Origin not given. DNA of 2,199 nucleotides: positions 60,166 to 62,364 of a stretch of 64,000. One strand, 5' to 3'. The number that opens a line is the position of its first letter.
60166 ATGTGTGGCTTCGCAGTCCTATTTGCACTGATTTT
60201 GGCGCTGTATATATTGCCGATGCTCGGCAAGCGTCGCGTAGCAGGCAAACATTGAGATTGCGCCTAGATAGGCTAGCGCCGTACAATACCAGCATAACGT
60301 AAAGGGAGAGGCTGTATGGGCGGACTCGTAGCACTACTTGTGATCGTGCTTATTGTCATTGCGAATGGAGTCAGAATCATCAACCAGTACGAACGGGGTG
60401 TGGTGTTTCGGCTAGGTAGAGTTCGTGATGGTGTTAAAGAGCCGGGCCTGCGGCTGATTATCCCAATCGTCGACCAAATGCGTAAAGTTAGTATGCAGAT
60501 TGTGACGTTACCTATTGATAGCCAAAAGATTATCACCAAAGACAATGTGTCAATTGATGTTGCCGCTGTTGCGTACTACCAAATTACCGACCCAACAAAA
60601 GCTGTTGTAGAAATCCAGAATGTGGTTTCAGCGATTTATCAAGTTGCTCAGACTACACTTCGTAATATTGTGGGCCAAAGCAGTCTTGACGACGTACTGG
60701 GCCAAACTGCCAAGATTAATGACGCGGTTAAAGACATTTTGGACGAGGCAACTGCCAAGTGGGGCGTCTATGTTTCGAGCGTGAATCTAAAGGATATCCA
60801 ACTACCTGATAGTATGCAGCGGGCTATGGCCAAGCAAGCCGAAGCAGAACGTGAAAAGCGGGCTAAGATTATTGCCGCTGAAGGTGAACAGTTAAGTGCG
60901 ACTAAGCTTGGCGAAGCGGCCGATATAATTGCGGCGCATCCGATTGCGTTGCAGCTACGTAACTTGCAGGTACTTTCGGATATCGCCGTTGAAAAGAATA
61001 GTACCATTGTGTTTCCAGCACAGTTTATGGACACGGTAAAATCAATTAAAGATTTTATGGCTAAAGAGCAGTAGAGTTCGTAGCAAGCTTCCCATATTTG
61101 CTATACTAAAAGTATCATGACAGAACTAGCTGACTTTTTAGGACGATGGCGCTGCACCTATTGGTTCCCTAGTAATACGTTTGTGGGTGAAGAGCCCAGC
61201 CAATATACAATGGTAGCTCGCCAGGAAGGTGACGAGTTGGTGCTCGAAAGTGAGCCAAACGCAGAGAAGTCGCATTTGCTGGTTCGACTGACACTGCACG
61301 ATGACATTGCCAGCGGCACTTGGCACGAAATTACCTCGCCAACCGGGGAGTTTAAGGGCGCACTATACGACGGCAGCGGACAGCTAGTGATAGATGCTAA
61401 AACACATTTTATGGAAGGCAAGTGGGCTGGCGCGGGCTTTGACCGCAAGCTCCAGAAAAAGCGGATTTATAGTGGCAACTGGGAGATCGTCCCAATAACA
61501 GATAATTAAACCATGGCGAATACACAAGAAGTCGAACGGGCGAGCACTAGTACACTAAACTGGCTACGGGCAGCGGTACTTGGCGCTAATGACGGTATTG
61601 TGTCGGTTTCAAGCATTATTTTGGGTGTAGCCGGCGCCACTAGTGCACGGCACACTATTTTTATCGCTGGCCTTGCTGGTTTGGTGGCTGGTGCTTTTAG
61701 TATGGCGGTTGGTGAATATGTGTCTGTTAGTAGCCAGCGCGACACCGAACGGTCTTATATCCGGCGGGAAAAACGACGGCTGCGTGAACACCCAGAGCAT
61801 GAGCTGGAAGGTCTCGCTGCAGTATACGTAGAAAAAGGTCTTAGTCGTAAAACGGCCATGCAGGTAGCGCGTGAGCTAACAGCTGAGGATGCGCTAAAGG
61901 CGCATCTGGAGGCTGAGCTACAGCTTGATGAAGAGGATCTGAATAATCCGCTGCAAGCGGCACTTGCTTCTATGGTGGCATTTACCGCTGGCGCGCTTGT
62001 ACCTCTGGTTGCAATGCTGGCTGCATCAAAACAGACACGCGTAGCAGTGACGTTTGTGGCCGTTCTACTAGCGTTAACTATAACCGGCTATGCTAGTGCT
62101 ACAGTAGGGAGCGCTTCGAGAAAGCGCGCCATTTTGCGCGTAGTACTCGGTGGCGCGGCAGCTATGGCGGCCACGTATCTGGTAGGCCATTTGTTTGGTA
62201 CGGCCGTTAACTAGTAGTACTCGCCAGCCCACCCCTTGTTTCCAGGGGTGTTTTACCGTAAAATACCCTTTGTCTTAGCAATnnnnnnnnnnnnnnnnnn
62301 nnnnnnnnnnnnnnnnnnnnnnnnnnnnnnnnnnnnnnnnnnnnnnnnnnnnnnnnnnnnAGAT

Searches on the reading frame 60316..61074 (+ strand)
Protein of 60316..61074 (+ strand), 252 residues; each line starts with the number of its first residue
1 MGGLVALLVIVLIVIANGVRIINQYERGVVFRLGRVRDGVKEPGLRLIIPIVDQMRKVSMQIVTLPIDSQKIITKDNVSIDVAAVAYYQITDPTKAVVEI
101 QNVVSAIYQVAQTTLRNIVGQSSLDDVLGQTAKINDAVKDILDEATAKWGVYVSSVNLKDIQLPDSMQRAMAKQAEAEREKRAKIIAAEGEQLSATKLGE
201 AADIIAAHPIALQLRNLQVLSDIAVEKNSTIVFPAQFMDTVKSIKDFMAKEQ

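Call 74: search_protein_families(library=pfam, proteins=[window:60316-61074:+], max_evalue=0.0001)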
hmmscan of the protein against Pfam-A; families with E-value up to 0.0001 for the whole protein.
window:60316-61074:+ (252 aa): 2 families
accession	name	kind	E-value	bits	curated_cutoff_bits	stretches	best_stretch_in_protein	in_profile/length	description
PF01145.31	Band_7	-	5.1e-44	150.8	23.6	1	21-191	2-175/176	SPFH domain / Band 7 family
PF13421.11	Band_7_1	-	2.1e-06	27.9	24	1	94-176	124-208/211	SPFH domain-Band 7 family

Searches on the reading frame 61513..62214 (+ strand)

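Call 74: search_protein_families(library=pfam, proteins=[window:61513-62214:+], max_evalue=0.0001)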
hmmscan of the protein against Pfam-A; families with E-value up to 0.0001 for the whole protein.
window:61513-62214:+ (233 aa): 1 family
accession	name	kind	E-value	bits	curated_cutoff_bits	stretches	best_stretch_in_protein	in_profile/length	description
PF01988.24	VIT1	-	9.3e-69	231.9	28.1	1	18-226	1-214/214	VIT family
